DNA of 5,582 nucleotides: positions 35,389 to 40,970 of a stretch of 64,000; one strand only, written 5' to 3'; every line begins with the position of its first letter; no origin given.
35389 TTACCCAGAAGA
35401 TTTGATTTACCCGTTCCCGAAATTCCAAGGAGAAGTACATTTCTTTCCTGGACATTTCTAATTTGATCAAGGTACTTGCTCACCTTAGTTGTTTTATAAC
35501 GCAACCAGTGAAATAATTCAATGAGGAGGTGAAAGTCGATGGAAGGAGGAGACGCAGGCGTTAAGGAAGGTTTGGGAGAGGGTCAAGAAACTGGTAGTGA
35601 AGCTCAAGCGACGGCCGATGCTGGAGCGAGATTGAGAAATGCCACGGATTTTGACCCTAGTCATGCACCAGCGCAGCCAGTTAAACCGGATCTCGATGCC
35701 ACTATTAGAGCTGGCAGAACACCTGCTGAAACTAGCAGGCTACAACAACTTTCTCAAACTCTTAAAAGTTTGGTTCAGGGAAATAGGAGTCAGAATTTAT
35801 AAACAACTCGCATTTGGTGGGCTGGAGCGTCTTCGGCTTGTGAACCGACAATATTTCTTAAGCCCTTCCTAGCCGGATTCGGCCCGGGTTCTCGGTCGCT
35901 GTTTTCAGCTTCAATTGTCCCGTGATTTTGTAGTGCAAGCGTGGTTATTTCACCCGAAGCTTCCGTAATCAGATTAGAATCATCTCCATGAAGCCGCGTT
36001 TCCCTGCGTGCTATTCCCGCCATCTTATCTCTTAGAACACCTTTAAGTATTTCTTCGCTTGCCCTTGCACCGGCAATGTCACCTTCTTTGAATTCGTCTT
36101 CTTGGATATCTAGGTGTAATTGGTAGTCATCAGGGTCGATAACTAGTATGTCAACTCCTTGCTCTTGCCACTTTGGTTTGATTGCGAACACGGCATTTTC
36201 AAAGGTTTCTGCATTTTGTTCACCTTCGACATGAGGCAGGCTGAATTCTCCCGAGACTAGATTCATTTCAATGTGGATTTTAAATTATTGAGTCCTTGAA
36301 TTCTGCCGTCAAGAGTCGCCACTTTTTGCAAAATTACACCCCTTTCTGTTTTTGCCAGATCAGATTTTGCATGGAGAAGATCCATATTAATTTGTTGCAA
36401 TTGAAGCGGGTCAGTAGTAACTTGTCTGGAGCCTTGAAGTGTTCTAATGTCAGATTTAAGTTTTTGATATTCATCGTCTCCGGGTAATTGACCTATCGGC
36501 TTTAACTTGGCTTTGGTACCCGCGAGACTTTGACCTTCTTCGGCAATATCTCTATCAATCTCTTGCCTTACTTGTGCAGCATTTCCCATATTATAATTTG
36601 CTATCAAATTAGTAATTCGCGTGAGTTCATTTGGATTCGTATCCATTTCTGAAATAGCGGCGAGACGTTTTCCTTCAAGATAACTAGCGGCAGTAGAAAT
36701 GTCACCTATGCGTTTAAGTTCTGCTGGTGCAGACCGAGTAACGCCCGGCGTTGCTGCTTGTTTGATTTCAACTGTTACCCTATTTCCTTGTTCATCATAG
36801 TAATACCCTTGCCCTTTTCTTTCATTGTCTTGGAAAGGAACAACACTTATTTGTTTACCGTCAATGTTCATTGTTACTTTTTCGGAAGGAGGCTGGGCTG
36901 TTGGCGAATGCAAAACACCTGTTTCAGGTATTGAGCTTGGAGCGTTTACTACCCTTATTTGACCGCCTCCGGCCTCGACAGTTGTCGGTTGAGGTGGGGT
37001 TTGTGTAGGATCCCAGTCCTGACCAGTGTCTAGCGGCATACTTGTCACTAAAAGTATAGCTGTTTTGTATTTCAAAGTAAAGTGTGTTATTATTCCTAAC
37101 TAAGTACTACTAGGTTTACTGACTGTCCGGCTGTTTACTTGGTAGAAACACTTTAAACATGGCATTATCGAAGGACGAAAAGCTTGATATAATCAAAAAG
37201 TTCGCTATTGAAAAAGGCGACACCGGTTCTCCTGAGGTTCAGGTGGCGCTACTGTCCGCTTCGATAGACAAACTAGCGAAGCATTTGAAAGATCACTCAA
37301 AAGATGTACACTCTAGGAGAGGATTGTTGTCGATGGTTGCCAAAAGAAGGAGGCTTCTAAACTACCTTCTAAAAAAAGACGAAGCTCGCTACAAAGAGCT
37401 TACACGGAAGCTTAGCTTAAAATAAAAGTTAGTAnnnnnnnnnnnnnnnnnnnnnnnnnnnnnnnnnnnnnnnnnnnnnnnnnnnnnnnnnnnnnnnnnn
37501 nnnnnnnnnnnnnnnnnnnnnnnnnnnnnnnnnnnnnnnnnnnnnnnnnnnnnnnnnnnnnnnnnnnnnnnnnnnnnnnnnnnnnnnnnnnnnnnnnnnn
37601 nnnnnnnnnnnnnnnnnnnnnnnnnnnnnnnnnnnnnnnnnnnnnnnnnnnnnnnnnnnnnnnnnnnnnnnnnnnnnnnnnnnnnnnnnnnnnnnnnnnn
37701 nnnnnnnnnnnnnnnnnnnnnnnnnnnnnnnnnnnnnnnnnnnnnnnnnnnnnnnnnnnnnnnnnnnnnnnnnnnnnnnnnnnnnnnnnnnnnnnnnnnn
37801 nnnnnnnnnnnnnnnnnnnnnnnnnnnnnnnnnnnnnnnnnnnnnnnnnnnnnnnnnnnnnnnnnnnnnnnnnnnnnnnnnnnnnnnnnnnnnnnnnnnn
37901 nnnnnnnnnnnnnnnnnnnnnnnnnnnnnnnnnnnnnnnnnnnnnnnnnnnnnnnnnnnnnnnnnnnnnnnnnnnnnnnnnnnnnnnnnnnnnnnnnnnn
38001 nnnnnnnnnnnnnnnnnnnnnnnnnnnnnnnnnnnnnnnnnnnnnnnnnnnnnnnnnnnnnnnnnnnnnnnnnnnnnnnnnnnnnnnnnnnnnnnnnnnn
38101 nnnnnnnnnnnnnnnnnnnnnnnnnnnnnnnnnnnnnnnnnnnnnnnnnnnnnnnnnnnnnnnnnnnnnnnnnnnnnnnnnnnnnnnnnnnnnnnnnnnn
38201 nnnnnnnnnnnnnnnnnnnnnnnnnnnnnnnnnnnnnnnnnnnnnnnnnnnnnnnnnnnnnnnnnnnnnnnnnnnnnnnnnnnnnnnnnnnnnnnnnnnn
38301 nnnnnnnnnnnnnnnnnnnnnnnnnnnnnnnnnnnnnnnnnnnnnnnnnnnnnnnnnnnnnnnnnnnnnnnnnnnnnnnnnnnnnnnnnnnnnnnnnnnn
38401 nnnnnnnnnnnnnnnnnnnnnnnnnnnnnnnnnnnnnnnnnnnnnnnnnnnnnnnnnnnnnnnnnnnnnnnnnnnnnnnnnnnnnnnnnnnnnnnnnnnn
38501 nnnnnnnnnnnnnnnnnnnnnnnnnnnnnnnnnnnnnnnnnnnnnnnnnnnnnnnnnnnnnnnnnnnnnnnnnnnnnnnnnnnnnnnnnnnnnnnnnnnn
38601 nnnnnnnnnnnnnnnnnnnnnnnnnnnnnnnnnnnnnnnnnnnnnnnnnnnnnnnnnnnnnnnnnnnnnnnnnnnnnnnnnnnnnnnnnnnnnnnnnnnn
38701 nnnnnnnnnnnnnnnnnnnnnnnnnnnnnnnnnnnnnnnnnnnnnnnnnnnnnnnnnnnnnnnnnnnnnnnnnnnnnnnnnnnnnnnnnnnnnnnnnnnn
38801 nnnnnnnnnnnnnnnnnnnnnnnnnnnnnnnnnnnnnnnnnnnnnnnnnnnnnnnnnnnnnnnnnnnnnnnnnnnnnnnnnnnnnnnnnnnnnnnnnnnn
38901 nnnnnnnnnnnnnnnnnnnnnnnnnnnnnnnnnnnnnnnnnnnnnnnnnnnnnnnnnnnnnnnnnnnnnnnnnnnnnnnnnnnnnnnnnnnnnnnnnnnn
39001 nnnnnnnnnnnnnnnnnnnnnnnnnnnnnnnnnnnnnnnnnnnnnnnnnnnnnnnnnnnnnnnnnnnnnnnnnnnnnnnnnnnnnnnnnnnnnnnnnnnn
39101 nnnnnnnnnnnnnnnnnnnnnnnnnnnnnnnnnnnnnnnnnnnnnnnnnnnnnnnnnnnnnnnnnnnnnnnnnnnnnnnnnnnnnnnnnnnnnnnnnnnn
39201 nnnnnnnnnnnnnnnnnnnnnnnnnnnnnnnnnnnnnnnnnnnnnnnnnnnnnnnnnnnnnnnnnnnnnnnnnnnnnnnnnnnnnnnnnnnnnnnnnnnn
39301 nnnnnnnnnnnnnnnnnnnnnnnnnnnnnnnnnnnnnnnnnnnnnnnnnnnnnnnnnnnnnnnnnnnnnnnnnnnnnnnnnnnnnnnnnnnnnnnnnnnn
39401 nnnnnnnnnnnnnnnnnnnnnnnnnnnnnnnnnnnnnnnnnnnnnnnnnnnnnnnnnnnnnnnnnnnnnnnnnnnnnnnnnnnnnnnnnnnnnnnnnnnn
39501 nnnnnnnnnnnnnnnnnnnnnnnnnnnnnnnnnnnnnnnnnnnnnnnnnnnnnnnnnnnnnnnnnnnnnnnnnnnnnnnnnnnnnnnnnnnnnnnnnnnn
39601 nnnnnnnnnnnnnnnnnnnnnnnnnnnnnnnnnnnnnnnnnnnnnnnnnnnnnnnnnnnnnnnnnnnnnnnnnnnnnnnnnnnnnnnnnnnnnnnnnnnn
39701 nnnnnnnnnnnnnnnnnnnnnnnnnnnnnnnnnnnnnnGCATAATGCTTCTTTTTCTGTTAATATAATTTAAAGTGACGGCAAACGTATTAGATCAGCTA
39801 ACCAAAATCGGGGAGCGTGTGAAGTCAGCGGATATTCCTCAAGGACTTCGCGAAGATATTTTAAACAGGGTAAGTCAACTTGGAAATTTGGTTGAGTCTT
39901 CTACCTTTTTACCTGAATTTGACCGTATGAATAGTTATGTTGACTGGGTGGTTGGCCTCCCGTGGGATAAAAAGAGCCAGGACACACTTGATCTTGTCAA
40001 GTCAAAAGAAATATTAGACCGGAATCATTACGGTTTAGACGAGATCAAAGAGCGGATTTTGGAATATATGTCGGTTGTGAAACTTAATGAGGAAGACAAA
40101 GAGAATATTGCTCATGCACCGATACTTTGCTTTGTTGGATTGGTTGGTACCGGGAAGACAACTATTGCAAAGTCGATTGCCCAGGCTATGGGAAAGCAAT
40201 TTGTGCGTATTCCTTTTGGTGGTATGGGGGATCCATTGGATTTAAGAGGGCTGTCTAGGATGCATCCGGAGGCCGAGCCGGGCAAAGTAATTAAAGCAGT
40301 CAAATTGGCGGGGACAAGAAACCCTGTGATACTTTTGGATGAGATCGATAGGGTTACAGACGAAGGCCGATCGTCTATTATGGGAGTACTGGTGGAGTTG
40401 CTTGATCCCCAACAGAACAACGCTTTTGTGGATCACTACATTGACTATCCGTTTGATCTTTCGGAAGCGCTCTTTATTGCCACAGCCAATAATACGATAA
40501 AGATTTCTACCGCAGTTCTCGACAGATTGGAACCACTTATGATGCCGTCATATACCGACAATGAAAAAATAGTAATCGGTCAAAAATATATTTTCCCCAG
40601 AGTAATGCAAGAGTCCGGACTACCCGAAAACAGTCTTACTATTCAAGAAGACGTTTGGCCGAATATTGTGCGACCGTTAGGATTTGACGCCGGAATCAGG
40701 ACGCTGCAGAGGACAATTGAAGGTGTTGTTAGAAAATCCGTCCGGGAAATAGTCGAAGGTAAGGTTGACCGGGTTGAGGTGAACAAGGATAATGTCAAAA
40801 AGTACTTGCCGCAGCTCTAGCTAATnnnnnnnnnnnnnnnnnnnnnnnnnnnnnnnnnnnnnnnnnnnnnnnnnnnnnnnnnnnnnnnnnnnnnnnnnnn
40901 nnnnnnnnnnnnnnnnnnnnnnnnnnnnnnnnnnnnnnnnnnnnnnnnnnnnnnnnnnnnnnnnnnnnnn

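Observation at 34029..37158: Opposite-strand island of uncharacterised genes inserted in the conserved nusA-infB-(nrnA)...rpsO-pnp neighbourhood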

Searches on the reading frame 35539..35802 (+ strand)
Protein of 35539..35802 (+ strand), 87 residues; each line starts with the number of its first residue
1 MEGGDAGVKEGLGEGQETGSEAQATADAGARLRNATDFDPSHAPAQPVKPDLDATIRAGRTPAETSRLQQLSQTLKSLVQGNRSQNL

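Call 3: search_protein_families(library=pfam, proteins=[window:35539-35802:+], max_evalue=1)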
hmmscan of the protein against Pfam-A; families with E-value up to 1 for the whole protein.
window:35539-35802:+ (87 aa): 0 families

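Call 4: search_protein_families(library=padloc, proteins=[window:35539-35802:+], max_evalue=1)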
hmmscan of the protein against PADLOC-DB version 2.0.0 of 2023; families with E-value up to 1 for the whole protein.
window:35539-35802:+ (87 aa): 0 families

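Call 5: search_protein_families(library=ncbifam, proteins=[window:35539-35802:+], max_evalue=1)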
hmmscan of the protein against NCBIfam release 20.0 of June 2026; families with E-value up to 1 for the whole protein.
window:35539-35802:+ (87 aa): 1 family
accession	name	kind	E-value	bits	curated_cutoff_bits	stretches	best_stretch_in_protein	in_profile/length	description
NF052367.1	entericidin_domain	domain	0.092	13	40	1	13-35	7-29/30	entericidin domain-containing protein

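Call 6: search_protein_families(library=phrogs, proteins=[window:35539-35802:+], max_evalue=1)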
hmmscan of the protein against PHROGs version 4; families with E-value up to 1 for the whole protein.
window:35539-35802:+ (87 aa): 0 families

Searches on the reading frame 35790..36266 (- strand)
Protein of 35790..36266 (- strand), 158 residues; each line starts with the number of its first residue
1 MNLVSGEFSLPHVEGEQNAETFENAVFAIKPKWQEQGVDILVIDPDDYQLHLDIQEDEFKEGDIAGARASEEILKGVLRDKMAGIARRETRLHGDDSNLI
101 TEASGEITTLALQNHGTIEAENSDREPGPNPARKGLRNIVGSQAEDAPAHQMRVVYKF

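Call 3: search_protein_families(library=pfam, proteins=[window:35790-36266:-], max_evalue=1)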
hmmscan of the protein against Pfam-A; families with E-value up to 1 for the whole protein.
window:35790-36266:- (158 aa): 1 family
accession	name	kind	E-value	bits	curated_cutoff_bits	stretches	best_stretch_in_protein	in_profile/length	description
PF21591.2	Hera_DD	-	0.18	12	27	0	45-64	23-42/52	RNA helicase Hera, dimerization domain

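Call 4: search_protein_families(library=padloc, proteins=[window:35790-36266:-], max_evalue=1)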
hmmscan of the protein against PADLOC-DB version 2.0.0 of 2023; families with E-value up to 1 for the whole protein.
window:35790-36266:- (158 aa): 0 families

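Call 5: search_protein_families(library=ncbifam, proteins=[window:35790-36266:-], max_evalue=1)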
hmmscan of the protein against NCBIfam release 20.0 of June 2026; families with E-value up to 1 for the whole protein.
window:35790-36266:- (158 aa): 0 families

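Call 6: search_protein_families(library=phrogs, proteins=[window:35790-36266:-], max_evalue=1)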
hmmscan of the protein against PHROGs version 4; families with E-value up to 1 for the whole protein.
window:35790-36266:- (158 aa): 0 families

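Call 46: find_homologous_proteins(query=A5, max_evalue=0.01)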
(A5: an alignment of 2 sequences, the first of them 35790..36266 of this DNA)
Query A5 (2 sequences) (158 aa, profile of the alignment): 3 proteins with E <= 0.01 among 1529 candidates.
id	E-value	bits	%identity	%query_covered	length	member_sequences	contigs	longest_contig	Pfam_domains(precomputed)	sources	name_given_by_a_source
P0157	3.0e-97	341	68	100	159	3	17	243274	-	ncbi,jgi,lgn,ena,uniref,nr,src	ncbi:hypothetical protein A2961_03190 [Candidatus Woesebacteria bacterium RIFCSPLOWO2_01_FULL_39_21]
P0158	3.9e-92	324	99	100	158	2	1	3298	-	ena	-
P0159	1.2e-75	271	62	100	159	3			-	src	-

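Call 48: find_encoding_contigs(protein=P0159, flank=10000)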
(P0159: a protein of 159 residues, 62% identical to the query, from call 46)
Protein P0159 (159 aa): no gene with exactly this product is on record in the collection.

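Call 63: find_related_loci(query=A5, collection=viral_contigs, flank=8000)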
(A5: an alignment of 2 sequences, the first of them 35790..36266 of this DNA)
Query A5 (158 aa) in viral_contigs; peptide patterns used: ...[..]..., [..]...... (x = any residue, [..] = any of these).
41 stretches matched a pattern, but none encodes a relative of the query by tblastn (E <= 1e-3).

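Call 75: search_solved_structures(query=A5, max_evalue=1)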
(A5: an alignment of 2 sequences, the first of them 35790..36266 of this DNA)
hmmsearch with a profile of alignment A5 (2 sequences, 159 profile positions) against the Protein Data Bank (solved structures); distinct sequences matched with E-value up to 1: 1.
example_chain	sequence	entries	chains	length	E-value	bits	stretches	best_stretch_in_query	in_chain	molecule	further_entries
1rhc_A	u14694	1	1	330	0.6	13.1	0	42-89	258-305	F420-dependent alcohol dehydrogenase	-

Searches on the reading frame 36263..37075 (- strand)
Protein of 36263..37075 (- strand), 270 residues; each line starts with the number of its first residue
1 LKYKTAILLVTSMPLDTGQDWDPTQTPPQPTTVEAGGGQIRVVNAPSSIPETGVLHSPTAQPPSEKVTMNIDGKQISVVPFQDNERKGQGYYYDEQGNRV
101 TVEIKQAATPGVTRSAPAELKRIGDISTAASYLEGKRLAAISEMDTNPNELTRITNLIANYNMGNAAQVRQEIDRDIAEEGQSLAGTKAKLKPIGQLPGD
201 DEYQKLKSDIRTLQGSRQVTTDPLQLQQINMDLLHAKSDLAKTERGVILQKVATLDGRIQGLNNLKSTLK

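Call 3: search_protein_families(library=pfam, proteins=[window:36263-37075:-], max_evalue=1)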
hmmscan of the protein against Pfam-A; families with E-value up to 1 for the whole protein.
window:36263-37075:- (270 aa): 0 families

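Call 4: search_protein_families(library=padloc, proteins=[window:36263-37075:-], max_evalue=1)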
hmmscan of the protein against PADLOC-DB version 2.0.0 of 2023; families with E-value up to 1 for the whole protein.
window:36263-37075:- (270 aa): 0 families

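Call 5: search_protein_families(library=ncbifam, proteins=[window:36263-37075:-], max_evalue=1)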
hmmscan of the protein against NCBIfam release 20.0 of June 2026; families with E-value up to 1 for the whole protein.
window:36263-37075:- (270 aa): 1 family
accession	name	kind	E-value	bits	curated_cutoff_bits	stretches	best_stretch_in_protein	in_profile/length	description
TIGR02169.1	SMC_prok_A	equivalog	0.01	13.6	729.4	1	143-269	232-356/1165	chromosome segregation protein SMC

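Call 6: search_protein_families(library=phrogs, proteins=[window:36263-37075:-], max_evalue=1)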
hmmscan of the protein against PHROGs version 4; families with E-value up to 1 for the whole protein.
window:36263-37075:- (270 aa): 2 families
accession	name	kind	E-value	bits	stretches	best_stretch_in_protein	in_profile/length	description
phrog_845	-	unknown function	0.049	15.3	1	91-106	11-26/65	-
phrog_34185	-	unknown function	0.066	14.2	1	89-178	32-119/146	-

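Call 45: find_homologous_proteins(query=A4, max_evalue=0.01)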
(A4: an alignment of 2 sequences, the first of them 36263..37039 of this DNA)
Query A4 (2 sequences) (258 aa, profile of the alignment): 3 proteins with E <= 0.01 among 8000 candidates.
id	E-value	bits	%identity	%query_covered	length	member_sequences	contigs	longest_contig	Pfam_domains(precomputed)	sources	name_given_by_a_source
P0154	2.1e-144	498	100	100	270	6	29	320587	-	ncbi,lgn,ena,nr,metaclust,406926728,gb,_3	ncbi:MAG: hypothetical protein ACD_52C00026G0003 [uncultured bacterium]|nr:MAG: hypothetical protein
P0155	6.4e-125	434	41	81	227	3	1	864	-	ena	-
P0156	9.6e-107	375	43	100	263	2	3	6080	-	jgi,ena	-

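Call 47: find_encoding_contigs(protein=P0156, flank=10000)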
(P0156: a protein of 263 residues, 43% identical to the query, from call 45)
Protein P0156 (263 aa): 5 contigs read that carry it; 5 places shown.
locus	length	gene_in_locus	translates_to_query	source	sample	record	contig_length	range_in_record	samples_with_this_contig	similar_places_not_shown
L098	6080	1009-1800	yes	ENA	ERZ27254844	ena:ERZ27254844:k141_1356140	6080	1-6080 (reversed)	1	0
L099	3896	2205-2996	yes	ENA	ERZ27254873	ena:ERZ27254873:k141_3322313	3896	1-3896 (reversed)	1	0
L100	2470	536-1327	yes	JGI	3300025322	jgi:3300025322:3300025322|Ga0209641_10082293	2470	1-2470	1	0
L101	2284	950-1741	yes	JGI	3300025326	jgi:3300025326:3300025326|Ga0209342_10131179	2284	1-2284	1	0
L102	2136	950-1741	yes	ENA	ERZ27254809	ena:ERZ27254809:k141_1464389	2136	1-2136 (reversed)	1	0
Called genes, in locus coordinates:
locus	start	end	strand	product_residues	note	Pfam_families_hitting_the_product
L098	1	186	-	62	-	?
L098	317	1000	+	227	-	-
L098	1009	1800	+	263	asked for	-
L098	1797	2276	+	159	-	-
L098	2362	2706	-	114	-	-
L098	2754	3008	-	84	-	-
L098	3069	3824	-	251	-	-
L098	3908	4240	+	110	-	-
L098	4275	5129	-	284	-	-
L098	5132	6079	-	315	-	?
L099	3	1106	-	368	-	?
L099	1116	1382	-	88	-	PF00312:Ribosomal_S15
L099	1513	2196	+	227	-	-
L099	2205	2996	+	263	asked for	-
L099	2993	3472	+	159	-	-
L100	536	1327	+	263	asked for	-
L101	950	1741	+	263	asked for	-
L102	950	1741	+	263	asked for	-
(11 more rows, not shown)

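Call 62: find_related_loci(query=A4, collection=viral_contigs, flank=8000)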
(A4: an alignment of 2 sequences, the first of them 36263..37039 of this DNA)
Query A4 (258 aa) in viral_contigs; peptide patterns used: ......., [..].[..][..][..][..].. (x = any residue, [..] = any of these).
51 stretches matched a pattern, but none encodes a relative of the query by tblastn (E <= 1e-3).

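Call 74: search_solved_structures(query=A4, max_evalue=1)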
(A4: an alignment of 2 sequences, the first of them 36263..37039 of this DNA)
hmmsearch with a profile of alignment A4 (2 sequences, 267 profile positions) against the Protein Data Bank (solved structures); distinct sequences matched with E-value up to 1: 3.
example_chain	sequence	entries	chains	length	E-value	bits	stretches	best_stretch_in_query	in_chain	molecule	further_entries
3jqh_A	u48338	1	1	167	2.9e-05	27.2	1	190-239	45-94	C-type lectin domain family 4 member M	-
1xm9_A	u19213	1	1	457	0.038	16.9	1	61-158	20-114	plakophilin 1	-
7uw9_H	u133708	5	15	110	0.44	13.5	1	143-183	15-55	V-type proton ATPase subunit G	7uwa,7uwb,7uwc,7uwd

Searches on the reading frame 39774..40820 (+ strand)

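Call 3: search_protein_families(library=pfam, proteins=[window:39774-40820:+], max_evalue=1)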
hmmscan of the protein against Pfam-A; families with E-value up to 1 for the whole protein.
window:39774-40820:+ (348 aa): 26 families (the best 25 are shown)
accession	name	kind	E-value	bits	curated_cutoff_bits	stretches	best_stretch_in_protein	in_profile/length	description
PF00004.35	AAA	-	7.4e-18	65.7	21.2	1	118-253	1-124/131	ATPase family associated with various cellular activities (AAA)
PF22667.2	Lon_lid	-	1.3e-09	38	27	1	280-330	2-52/57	Lon protease AAA+ ATPase lid domain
PF07728.20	AAA_5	-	4.3e-07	30.4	22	1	118-243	2-130/139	AAA domain (dynein-related subfamily)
PF07726.17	AAA_3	-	1.1e-05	25.8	27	1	122-208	6-88/131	ATPase family associated with various cellular activities (AAA)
PF13401.12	AAA_22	-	0.00011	22.9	27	1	114-210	4-108/130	AAA domain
PF08298.17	AAA_PrkA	-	0.00021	20.9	25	1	77-142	53-112/358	PrkA AAA domain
PF07724.20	AAA_2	-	0.0014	19.2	27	1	119-241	7-126/166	AAA domain (Cdc48 subfamily)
PF13173.12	AAA_14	-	0.0022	18.4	27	1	116-196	3-76/129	AAA domain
PF00493.29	MCM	-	0.0028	17.2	23.3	1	81-206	22-145/224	MCM P-loop domain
PF02367.23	TsaE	-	0.0051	17.2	26.6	1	109-141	15-47/128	Threonylcarbamoyl adenosine biosynthesis protein TsaE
PF13191.12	AAA_16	-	0.015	16.2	32.6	0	116-144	25-56/167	AAA ATPase domain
PF13476.12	AAA_23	-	0.017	16.2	27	1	115-158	19-56/201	AAA domain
PF00910.28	RNA_helicase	-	0.04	14.9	21.5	1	119-143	2-26/105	RNA helicase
PF00931.28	NB-ARC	-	0.058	13.1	23.5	1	111-138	19-41/248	NB-ARC domain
PF05496.18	RuvB_N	-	0.064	13.5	27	1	102-143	23-61/159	Holliday junction DNA helicase RuvB P-loop domain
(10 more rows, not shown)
